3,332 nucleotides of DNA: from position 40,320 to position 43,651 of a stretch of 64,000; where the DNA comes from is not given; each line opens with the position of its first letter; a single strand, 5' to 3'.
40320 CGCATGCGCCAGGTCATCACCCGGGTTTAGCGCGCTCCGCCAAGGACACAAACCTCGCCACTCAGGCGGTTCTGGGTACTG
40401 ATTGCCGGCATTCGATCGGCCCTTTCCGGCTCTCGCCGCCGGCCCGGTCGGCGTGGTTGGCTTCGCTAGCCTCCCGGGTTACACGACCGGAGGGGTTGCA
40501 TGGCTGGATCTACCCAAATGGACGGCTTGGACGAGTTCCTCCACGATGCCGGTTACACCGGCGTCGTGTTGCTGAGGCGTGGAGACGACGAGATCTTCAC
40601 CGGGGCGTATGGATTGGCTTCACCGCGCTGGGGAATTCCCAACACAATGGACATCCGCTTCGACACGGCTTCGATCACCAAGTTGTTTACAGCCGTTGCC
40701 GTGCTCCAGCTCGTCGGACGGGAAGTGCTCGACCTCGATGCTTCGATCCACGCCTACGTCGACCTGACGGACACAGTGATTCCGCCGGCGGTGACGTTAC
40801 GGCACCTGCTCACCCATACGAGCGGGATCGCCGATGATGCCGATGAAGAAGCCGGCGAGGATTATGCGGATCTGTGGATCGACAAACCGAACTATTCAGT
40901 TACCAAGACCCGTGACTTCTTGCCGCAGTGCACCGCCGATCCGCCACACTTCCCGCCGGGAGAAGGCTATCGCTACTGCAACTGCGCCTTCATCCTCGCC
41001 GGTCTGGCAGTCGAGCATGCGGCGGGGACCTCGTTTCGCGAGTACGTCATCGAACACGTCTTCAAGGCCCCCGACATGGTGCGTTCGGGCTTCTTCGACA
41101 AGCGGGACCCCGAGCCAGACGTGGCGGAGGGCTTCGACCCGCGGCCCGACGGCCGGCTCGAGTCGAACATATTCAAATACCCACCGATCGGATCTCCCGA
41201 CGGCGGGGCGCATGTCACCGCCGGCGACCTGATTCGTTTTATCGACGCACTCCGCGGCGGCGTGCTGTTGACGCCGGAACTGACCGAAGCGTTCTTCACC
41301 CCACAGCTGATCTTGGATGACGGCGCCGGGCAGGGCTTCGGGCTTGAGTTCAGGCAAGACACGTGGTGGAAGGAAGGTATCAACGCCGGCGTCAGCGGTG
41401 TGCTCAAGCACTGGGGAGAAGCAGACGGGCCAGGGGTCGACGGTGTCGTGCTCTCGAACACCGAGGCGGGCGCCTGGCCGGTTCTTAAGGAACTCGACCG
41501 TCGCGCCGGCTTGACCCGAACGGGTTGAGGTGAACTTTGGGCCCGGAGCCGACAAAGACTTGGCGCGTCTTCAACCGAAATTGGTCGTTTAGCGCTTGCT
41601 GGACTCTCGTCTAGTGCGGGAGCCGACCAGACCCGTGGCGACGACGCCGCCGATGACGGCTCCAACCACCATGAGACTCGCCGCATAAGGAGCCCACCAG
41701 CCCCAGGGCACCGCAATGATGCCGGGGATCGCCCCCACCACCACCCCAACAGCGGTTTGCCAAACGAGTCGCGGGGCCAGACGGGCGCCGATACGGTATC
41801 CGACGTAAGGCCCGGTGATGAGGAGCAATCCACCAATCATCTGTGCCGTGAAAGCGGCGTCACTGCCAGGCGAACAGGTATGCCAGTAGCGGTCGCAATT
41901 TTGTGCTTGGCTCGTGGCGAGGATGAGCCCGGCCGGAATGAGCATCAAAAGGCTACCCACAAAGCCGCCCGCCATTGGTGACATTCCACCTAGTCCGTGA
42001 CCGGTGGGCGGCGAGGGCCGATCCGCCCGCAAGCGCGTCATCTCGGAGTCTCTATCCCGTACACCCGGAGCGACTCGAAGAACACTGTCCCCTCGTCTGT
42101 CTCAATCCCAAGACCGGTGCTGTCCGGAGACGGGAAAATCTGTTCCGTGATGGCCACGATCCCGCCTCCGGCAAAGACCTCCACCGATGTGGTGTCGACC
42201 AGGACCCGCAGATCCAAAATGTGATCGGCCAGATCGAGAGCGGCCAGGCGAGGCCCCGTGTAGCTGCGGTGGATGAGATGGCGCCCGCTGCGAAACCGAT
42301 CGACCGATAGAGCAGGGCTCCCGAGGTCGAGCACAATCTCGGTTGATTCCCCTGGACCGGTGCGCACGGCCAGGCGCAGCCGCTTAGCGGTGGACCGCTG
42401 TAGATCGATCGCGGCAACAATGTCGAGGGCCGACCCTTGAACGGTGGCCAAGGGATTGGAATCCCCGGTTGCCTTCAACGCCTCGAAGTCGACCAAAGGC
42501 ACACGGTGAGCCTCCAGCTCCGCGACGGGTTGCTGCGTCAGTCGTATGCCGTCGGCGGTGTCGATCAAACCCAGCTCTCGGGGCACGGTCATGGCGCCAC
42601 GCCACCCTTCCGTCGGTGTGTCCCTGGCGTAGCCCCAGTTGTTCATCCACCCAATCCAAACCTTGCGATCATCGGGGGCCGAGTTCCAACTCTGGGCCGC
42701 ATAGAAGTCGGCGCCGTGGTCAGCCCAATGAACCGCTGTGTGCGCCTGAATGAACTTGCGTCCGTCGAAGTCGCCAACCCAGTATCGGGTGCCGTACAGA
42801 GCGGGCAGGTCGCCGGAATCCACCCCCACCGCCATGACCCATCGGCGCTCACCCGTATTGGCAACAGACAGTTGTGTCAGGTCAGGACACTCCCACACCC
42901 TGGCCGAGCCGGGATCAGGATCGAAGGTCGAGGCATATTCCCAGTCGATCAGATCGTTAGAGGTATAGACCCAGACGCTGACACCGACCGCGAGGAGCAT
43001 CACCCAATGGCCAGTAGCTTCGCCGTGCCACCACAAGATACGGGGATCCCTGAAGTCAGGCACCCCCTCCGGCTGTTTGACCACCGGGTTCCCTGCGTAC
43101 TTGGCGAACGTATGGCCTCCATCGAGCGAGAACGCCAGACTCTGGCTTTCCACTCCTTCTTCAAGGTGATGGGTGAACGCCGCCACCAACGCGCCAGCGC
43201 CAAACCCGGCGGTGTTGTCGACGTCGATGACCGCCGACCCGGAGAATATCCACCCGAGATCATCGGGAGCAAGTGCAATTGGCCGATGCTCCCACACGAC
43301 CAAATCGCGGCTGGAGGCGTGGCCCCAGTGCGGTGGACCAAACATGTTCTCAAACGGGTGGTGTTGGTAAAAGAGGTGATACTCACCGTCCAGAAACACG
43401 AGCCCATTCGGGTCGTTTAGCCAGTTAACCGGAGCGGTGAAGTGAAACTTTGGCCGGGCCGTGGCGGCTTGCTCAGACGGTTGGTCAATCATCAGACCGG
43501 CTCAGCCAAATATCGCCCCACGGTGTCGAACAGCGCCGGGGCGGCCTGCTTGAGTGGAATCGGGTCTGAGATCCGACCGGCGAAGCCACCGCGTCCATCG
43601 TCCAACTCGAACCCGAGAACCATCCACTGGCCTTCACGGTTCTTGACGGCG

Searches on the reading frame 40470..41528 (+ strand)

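Call 58: search_protein_families(library=pfam, proteins=[window:40470-41528:+], max_evalue=0.00001)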
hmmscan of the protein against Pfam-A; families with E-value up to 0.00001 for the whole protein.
window:40470-41528:+ (352 aa): 1 family
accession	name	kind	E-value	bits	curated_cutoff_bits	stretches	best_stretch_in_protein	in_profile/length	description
PF00144.29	Beta-lactamase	-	5.6e-48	164.2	27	1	23-303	8-287/329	Beta-lactamase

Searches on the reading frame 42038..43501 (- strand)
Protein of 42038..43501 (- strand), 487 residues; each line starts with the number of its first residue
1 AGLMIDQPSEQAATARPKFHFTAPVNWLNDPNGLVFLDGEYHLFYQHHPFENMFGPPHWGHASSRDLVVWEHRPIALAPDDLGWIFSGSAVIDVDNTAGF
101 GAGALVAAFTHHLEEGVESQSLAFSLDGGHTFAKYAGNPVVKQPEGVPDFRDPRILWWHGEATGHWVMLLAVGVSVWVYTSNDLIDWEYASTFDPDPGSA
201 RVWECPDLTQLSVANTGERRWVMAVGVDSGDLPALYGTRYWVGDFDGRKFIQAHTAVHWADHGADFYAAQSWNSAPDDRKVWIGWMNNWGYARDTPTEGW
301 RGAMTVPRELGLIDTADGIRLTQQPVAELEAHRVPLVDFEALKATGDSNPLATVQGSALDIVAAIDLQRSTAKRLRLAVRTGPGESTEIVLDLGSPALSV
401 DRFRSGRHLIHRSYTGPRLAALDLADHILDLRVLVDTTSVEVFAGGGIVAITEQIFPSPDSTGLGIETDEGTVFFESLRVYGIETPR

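Call 58: search_protein_families(library=pfam, proteins=[window:42038-43501:-], max_evalue=0.00001)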
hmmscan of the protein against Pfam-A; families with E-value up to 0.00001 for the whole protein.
window:42038-43501:- (487 aa): 2 families
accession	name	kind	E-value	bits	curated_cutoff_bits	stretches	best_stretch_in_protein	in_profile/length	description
PF00251.26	Glyco_hydro_32N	-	2.7e-88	296.9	22.1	1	20-325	1-307/307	Glycosyl hydrolases family 32 N-terminal domain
PF08244.19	Glyco_hydro_32C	-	7.5e-25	88.2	21.9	1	343-481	16-157/158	Glycosyl hydrolases family 32 C terminal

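Call 84: find_encoding_contigs(protein=window:42038-43492:-, flank=2000, max_places=3)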
Protein window:42038-43492:- (484 aa): no gene with exactly this product is on record in the collection.
